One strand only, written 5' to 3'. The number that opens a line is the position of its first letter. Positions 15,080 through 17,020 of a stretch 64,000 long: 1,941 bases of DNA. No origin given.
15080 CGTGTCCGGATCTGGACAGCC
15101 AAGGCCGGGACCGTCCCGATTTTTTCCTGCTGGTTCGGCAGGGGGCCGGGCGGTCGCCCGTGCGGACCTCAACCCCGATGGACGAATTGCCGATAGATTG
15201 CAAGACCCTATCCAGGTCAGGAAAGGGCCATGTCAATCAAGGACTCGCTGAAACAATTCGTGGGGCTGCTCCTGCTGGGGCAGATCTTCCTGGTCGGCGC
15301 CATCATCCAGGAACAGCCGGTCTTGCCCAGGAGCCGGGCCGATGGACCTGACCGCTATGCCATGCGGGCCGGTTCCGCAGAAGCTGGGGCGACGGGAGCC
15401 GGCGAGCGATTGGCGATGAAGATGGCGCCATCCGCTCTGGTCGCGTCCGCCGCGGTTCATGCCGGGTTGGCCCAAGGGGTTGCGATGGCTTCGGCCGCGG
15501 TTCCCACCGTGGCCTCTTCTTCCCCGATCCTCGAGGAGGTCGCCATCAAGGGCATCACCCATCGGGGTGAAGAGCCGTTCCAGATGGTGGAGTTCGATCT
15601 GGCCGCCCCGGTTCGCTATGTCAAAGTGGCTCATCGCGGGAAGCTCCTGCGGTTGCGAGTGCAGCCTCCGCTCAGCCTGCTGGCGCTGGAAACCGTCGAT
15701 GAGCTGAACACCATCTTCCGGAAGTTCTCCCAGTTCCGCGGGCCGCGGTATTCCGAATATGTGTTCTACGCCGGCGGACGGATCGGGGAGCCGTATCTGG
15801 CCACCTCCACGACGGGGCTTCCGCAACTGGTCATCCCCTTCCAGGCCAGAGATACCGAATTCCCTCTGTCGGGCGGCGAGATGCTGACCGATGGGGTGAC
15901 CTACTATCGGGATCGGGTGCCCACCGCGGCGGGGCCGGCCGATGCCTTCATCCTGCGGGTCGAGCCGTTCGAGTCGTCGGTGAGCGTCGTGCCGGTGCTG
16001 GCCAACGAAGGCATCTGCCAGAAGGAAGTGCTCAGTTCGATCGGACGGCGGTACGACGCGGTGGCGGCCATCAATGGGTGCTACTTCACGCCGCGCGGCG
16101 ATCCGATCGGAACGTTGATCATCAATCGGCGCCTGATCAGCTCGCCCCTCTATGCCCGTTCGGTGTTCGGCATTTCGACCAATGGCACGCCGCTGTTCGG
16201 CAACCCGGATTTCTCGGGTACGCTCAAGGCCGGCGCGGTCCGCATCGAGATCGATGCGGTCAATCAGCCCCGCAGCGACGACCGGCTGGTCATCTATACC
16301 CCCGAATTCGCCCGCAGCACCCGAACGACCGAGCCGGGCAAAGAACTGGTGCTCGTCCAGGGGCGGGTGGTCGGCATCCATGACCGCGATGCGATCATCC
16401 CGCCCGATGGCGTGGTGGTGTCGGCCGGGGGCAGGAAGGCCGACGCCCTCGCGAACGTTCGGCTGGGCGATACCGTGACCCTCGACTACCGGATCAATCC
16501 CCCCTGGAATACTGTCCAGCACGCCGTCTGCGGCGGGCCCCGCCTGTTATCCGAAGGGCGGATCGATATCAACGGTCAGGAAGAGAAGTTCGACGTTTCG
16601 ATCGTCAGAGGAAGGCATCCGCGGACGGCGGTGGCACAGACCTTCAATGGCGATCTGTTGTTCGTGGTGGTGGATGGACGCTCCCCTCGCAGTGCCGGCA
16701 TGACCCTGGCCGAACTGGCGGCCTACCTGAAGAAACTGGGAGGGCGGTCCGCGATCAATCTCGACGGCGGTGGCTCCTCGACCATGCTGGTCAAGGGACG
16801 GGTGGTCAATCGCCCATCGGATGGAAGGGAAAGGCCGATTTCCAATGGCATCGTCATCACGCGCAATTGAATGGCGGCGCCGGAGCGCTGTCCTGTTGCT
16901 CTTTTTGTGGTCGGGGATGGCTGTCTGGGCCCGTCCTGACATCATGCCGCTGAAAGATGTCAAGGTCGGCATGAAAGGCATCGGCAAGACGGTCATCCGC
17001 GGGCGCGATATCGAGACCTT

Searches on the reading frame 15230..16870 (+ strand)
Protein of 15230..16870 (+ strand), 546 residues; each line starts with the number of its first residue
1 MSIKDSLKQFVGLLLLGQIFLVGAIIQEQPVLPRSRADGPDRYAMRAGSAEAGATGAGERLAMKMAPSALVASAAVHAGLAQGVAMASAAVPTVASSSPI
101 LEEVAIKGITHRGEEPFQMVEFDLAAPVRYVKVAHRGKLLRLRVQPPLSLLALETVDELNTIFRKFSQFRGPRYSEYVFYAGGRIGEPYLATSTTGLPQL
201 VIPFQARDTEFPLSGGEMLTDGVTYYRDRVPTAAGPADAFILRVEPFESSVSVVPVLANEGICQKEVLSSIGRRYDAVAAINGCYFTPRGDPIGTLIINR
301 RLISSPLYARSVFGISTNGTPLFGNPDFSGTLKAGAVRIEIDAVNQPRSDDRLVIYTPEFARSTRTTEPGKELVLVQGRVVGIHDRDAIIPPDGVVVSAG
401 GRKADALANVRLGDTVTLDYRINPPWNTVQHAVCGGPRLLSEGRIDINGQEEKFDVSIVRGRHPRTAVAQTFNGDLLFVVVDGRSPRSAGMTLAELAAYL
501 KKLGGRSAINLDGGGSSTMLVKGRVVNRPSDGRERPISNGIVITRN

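Call 19: find_encoding_contigs(protein=window:15230-16870:+, flank=10000, max_places=1)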
Protein window:15230-16870:+ (546 aa): 1 contig read that carries it; 1 place shown.
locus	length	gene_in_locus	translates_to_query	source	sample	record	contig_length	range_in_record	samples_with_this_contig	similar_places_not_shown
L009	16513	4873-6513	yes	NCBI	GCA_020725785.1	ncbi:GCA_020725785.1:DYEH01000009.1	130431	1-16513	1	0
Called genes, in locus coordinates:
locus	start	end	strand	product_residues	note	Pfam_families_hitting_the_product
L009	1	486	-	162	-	?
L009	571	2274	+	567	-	PF00512:HisKA, PF02518:HATPase_c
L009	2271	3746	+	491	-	PF00072:Response_reg, PF00158:Sigma54_activat, PF13191:AAA_16 (weak), PF14532:Sigma54_activ_2, PF07728:AAA_5 (weak), PF25601:AAA_lid_14, PF02954:HTH_8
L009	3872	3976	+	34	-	-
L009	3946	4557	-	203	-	-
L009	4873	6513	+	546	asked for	PF09992:NAGPA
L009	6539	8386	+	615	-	PF05580:Peptidase_S55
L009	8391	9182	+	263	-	PF02405:MlaE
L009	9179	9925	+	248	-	PF00005:ABC_tran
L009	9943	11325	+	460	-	PF02470:MlaD, PF28544:Helical_needle (faint), PF11887:Mce4_CUP1 (faint), PF28175:T4SS_LegC2C7 (weak), PF27164:Aq_493_lipo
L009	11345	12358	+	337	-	PF00710:Asparaginase, PF17763:Asparaginase_C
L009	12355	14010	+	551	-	PF23914:TPR_CcmH_CycH (faint), PF07719:TPR_2 (faint), PF13414:TPR_11 (faint), PF14559:TPR_19 (faint), PF13429:TPR_15 (weak), PF13428:TPR_14 (weak), PF13432:TPR_16 (weak), PF13431:TPR_17 (weak)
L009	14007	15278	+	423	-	PF13485:Peptidase_MA_2 (weak), PF14559:TPR_19 (faint), PF12895:ANAPC3 (faint)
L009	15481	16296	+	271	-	PF01048:PNP_UDP_1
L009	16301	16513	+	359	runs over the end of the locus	PF03462:PCRF, PF00472:RF-1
